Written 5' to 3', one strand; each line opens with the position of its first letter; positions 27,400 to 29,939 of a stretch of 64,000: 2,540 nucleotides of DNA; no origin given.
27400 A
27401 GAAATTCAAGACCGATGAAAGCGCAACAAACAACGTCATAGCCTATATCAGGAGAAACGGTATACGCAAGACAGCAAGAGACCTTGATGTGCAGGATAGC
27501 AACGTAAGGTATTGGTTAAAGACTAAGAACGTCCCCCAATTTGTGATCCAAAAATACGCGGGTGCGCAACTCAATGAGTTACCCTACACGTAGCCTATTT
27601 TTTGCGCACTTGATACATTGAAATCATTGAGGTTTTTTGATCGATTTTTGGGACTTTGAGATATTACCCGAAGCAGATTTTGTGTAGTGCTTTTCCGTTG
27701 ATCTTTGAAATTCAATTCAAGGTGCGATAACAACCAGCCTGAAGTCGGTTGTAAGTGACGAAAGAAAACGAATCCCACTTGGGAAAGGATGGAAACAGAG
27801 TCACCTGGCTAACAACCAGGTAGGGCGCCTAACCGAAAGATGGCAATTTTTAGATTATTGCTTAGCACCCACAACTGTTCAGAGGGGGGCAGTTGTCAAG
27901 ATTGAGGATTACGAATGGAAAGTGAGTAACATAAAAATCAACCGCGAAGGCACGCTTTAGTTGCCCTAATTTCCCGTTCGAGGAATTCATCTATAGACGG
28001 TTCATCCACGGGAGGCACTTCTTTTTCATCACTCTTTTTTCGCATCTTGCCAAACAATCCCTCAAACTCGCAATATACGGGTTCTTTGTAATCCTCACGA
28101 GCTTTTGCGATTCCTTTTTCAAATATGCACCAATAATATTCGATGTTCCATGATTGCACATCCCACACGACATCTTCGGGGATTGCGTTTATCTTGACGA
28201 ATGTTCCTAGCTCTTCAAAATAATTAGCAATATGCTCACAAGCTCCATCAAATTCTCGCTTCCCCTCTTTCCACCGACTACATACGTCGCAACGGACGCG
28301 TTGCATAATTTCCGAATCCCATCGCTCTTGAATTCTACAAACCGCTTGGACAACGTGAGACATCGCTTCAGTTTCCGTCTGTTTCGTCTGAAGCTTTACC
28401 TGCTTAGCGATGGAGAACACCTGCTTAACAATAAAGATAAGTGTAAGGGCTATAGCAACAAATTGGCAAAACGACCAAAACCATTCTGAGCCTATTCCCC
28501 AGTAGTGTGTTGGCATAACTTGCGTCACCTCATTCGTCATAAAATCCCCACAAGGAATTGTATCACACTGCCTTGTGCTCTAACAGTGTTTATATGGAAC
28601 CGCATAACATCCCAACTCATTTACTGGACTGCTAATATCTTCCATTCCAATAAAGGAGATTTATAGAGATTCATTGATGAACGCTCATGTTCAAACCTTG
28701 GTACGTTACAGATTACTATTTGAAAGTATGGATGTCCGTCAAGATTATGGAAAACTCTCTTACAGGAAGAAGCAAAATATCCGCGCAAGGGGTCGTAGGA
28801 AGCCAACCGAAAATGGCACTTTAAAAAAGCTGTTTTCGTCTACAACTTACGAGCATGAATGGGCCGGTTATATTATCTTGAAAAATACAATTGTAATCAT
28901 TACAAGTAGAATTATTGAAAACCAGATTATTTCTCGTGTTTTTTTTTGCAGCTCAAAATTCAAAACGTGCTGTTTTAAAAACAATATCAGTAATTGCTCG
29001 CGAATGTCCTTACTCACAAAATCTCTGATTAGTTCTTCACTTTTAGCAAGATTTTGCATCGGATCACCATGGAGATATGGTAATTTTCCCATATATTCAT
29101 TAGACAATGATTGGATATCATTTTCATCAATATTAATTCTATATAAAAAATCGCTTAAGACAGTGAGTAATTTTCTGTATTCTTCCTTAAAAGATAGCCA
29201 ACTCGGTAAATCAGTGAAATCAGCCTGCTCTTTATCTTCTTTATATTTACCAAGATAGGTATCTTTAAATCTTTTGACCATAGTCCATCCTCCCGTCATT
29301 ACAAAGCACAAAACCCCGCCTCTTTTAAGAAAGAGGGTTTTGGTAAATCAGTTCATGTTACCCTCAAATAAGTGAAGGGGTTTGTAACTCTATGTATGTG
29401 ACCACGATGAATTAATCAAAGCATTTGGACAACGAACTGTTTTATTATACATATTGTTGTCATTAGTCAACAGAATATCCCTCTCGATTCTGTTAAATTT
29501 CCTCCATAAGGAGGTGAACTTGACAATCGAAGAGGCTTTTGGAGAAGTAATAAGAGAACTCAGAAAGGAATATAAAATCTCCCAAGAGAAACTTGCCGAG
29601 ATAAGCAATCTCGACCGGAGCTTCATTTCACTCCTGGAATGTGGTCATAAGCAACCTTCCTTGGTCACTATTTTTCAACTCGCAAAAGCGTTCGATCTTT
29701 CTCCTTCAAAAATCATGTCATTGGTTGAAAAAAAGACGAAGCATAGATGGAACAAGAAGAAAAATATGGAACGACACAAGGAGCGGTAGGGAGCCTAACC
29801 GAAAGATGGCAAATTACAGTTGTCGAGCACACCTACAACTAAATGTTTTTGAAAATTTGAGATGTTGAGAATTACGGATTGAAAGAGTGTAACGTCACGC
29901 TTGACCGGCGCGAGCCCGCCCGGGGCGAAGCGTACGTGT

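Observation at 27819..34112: Repeat family sitting directly on the 3-prime ends of four cargo genes: cassette-junction elements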

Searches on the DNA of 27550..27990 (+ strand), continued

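Call 86: search_with_rna_model(model_id=R1, sources=[window, L002, L006, L008, L009, L010, L011, L012, L017, L020, L023, L024, L026, L027, L033, L040, L042, L043, L044, L045, L046, L049, L050, L051, L054, L059, L062, L066, L069, L070, L072, L073, L076, L077, L079, L082, L084, L085, L086, L089, L090, L091, L094, L095, L100, L101, L102, L104, L106, L107, L109, L110, L118, L122, L123, L124, L126, L127, L129, L134, L136, L140, L120, L007, L061, L029, L071, L037, L004, L015, L001, L028], max_evalue=1e-9, make_alignment=true)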
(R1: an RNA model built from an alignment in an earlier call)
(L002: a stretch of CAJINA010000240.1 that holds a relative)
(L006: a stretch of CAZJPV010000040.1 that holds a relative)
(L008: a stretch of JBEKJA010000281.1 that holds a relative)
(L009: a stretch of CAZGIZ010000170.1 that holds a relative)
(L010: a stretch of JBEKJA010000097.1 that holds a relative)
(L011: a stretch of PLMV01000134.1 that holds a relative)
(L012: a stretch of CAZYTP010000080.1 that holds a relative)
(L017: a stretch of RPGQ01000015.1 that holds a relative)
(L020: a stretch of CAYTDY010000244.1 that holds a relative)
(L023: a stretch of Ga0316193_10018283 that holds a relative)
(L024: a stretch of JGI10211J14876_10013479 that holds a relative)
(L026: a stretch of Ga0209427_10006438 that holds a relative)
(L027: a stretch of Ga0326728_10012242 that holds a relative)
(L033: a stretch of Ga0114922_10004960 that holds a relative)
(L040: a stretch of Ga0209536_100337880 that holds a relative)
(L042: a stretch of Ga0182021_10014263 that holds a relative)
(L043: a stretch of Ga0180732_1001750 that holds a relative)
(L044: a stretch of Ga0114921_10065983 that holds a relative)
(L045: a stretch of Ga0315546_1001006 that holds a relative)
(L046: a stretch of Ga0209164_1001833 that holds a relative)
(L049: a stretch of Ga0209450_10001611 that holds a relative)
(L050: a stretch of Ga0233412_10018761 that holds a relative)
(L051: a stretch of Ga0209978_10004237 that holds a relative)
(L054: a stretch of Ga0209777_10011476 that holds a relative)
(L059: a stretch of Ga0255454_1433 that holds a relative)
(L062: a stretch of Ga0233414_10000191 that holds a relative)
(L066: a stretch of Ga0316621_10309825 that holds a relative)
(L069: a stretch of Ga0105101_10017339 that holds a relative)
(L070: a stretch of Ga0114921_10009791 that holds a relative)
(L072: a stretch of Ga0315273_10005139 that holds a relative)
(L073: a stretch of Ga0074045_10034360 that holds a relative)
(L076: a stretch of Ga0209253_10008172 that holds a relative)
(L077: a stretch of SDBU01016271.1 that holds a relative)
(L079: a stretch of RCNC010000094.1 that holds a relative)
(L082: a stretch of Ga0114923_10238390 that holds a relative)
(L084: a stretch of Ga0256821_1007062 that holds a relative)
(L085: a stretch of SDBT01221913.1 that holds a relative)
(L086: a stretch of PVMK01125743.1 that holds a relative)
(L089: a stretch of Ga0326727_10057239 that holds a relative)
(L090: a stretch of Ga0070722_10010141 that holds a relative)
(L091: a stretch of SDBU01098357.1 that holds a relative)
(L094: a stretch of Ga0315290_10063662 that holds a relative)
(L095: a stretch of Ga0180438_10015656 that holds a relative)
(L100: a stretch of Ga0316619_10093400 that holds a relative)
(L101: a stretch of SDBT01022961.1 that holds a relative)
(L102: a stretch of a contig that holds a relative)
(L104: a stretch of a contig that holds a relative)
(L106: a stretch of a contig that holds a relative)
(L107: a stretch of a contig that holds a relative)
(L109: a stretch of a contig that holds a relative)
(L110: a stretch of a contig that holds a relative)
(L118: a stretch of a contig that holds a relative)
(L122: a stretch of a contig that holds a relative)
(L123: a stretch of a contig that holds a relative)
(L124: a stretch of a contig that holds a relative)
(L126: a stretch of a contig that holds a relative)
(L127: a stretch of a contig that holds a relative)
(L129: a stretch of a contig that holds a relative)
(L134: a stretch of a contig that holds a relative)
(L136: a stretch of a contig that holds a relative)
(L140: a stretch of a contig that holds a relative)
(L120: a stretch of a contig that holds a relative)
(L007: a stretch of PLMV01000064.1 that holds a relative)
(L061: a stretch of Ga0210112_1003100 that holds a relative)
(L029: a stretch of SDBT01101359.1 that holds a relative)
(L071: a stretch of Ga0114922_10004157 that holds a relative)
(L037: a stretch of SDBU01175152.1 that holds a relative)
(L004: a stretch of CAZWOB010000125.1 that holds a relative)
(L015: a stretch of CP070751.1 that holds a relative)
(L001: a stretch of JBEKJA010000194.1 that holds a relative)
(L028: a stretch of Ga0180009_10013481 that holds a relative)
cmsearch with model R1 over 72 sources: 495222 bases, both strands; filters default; matches with E-value up to 1e-9: 76.
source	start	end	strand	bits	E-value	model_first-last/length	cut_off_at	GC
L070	19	181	+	170.1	4.5e-34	1-163/163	no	0.44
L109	3238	3399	-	169.7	5.4e-34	1-163/163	no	0.41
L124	514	676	-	167.1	2e-33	1-163/163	no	0.42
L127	136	298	-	166.1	3.3e-33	1-163/163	no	0.45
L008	523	682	+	164.9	5.9e-33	1-163/163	no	0.4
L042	7263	7424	-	164.7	6.5e-33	1-163/163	no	0.4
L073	170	331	+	163.8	1e-32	1-163/163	no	0.42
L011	1626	1786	+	163.5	1.2e-32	1-163/163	no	0.43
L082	135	299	+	161.5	3.2e-32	1-163/163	no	0.41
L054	6185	6346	+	160.2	6.2e-32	1-163/163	no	0.46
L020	2166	2328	+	159.9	7.2e-32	1-163/163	no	0.42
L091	990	1152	+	159.2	1e-31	1-163/163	no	0.42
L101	3699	3861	-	158.5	1.5e-31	1-163/163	no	0.45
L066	861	1020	+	158.1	1.8e-31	1-163/163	no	0.41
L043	11446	11610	+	157.2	2.8e-31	1-163/163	no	0.45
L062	1030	1195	-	156.7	3.5e-31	1-163/163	no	0.42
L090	1621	1791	-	156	4.9e-31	1-163/163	no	0.52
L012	2801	2961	-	155.4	6.6e-31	1-163/163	no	0.45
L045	7588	7757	+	149.3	1.4e-29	1-163/163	no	0.43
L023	5218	5386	+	147.7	3.2e-29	1-163/163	no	0.49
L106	105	269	-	147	4.5e-29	1-163/163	no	0.41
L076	1997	2157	-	146.9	4.6e-29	1-163/163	no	0.44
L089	1418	1577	+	146.5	5.7e-29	1-163/163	no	0.47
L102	87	247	-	144.1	1.9e-28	1-163/163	no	0.45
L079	7371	7532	-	144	2e-28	1-163/163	no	0.42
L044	888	1053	-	143.9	2.1e-28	1-163/163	no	0.45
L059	1631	1803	+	142.8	3.6e-28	1-163/163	no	0.48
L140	2752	2917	-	142.1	5.1e-28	1-163/163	no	0.45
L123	6963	7134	+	140.7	1e-27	1-163/163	no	0.52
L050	742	906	-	139.3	2.1e-27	1-163/163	no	0.44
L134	2742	2906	-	139.3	2.1e-27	1-163/163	no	0.44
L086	2561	2733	+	137.5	5.1e-27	1-163/163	no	0.47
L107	2009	2161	+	137.1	6.1e-27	1-152/163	3'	0.53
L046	2326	2473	+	135.9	1.2e-26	1-163/163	no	0.43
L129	3779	3946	+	135.8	1.2e-26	1-163/163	no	0.49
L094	1588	1754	+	133.4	3.9e-26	1-163/163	no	0.46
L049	1887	2033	-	133.3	4.1e-26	1-163/163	no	0.45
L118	646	804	+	133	4.8e-26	1-163/163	no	0.37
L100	800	946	+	131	1.3e-25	1-163/163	no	0.48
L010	2984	3129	-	128.8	3.9e-25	1-163/163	no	0.45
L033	8074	8249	+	123.2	6.4e-24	1-163/163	no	0.44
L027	3335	3487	+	110.8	3e-21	1-163/163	no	0.46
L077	501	656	-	109.5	5.8e-21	1-163/163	no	0.48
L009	4600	4780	+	109.4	6.1e-21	1-163/163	no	0.48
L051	1756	1911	+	107.3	1.7e-20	1-163/163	no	0.41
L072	446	603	-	104.2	8.2e-20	1-163/163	no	0.39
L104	3023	3188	-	102.2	2.2e-19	1-163/163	no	0.48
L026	6648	6803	+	101.9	2.6e-19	1-163/163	no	0.58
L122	304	453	-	101.1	3.8e-19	1-163/163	no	0.49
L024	1575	1733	+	100.8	4.5e-19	1-163/163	no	0.41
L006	4384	4538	-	100.3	5.6e-19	1-163/163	no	0.48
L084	913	1069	+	95.3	6.7e-18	1-163/163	no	0.48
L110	234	391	+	91.6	4.2e-17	1-163/163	no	0.41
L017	1071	1226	-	90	9.6e-17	1-163/163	no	0.46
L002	212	368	-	89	1.6e-16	1-163/163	no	0.45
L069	1484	1640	-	86.1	6.7e-16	1-163/163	no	0.5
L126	983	1138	-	83.8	2.1e-15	1-163/163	no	0.47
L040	70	232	-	83.4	2.5e-15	1-163/163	no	0.5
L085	174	331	+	81.5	6.6e-15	1-163/163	no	0.44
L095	4665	4831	-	78.6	2.8e-14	1-163/163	no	0.55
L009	3510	3667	+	77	6.1e-14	1-163/163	no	0.47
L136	1407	1571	+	76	1e-13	1-163/163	no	0.53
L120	7038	7203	+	74.4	2.3e-13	1-163/163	no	0.49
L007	1529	1694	-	73.5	3.6e-13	1-163/163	no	0.39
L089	428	592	+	72.4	6e-13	1-163/163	no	0.38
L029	2458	2605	-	71.8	8.4e-13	1-163/163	no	0.45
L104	2594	2746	-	70.9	1.3e-12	1-163/163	no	0.41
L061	3419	3577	+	67.8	6e-12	1-163/163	no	0.5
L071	3480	3620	+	67.5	7.1e-12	1-163/163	no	0.41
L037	1566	1745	-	65.6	1.8e-11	1-163/163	no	0.46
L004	5048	5218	-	63.9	4.2e-11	1-163/163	no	0.41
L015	2733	2869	-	61.7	1.2e-10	1-163/163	no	0.45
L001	1919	2093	+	61.3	1.6e-10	1-163/163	no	0.4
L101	7407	7552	-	60.9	1.9e-10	1-163/163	no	0.45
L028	6122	6266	+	59.3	4.2e-10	1-163/163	no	0.52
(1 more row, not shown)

Alignment A8: 76 matches aligned to the model, 293 columns, each read 5' to 3' on its own strand. Consensus structure (alignment columns), stored with it:
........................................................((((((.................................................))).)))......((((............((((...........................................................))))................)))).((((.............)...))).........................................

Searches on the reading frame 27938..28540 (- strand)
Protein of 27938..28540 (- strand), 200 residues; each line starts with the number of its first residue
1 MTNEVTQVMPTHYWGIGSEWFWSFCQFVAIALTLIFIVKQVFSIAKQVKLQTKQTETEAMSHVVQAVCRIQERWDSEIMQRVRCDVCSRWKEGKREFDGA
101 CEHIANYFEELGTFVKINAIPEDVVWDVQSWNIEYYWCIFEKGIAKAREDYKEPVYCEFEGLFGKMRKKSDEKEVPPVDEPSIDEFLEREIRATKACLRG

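Call 8: search_protein_families(library=pfam, proteins=[window:27938-28540:-], max_evalue=0.01)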
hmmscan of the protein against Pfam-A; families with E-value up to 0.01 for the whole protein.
window:27938-28540:- (200 aa): 1 family
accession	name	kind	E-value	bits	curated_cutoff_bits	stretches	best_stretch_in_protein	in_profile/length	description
PF15956.11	DUF4760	-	2.9e-06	27.9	25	1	90-164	61-139/141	Domain of unknown function (DUF4760)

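Call 49: find_encoding_contigs(protein=window:27938-28540:-, flank=10000, max_places=6)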
Protein window:27938-28540:- (200 aa): 2 contigs read that carry it; 1 place shown.
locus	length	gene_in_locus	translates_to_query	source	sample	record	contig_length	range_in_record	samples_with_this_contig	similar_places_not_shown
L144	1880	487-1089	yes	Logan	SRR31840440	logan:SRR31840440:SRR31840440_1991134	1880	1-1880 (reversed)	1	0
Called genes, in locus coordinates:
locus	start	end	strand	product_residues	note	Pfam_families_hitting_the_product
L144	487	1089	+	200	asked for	PF15956:DUF4760 (weak)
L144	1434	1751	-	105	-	-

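Call 62: search_protein_families(library=padloc, proteins=[window:27938-28540:-], max_evalue=0.01)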
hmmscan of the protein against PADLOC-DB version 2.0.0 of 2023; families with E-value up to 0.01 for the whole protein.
window:27938-28540:- (200 aa): 0 families

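Call 63: search_protein_families(library=phrogs, proteins=[window:27938-28540:-], max_evalue=0.001)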
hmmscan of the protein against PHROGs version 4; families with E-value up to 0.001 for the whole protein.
window:27938-28540:- (200 aa): 0 families

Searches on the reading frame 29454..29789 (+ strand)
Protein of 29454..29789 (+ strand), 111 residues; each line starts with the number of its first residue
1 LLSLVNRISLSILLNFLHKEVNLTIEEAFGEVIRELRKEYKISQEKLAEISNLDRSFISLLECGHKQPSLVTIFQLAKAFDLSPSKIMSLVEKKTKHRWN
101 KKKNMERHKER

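Call 8: search_protein_families(library=pfam, proteins=[window:29454-29789:+], max_evalue=0.01)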
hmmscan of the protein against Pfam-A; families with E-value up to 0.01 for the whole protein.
window:29454-29789:+ (111 aa): 7 families
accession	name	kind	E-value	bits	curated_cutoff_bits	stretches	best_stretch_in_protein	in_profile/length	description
PF01381.28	HTH_3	-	2e-12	47.4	23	1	33-86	1-54/55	Helix-turn-helix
PF12844.13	HTH_19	-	1.2e-10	41.5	30.2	1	30-91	1-62/64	Helix-turn-helix domain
PF13443.12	HTH_26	-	1.3e-06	28.9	22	1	33-92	2-62/63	Cro/C1-type HTH DNA-binding domain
PF13560.12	HTH_31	-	1.6e-05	25.6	27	1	28-85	1-59/64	Helix-turn-helix domain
PF13412.12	HTH_24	-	0.00027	20.9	21.9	0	32-56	8-32/48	Winged helix-turn-helix DNA-binding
PF12824.13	MRP-L20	-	0.00083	20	30.4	1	37-111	81-145/164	Mitochondrial ribosomal protein subunit L20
PF01476.26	LysM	-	0.0021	18.4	20.9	0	72-90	8-26/43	LysM domain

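Call 62: search_protein_families(library=padloc, proteins=[window:29454-29789:+], max_evalue=0.01)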
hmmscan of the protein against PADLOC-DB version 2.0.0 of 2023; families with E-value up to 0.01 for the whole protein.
window:29454-29789:+ (111 aa): 17 families
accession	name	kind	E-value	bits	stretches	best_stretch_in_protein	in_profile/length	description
PDLC02926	HTH_VI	-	7.3e-15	53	1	29-102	2-75/92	-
PDLC03666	Control_protein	-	1.4e-14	52.3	1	24-96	2-74/77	control protein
PDLC03664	Control_protein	-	3.6e-13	47.8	1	29-87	14-72/74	control protein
PDLC03665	Control_protein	-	1e-11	42.9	1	28-92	8-75/77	control protein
PDLC03671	Control_protein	-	1e-09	36.5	1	23-89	9-75/84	control protein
PDLC04142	capH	-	2.1e-07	29.9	1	26-92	4-67/103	capH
PDLC03668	Control_protein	-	2.4e-05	22.8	1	32-73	12-53/79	control protein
PDLC03954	RmrA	-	2.8e-05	21.2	1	28-94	10-76/380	-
PDLC03952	RmrA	-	9.5e-05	19.4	1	31-81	25-75/395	-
PDLC03951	RmrA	-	0.00014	18.9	1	30-96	10-76/400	-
PDLC03947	RmrA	-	0.00044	17.2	1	24-84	7-67/383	-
PDLC03953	RmrA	-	0.00071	16.9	1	27-82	4-59/373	-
PDLC03943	RmrA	-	0.0019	15.3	1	31-87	5-61/370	-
PDLC03946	RmrA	-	0.0036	14.1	1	36-82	10-56/357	-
PDLC03948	RmrA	-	0.005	13.8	1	27-88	7-68/397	-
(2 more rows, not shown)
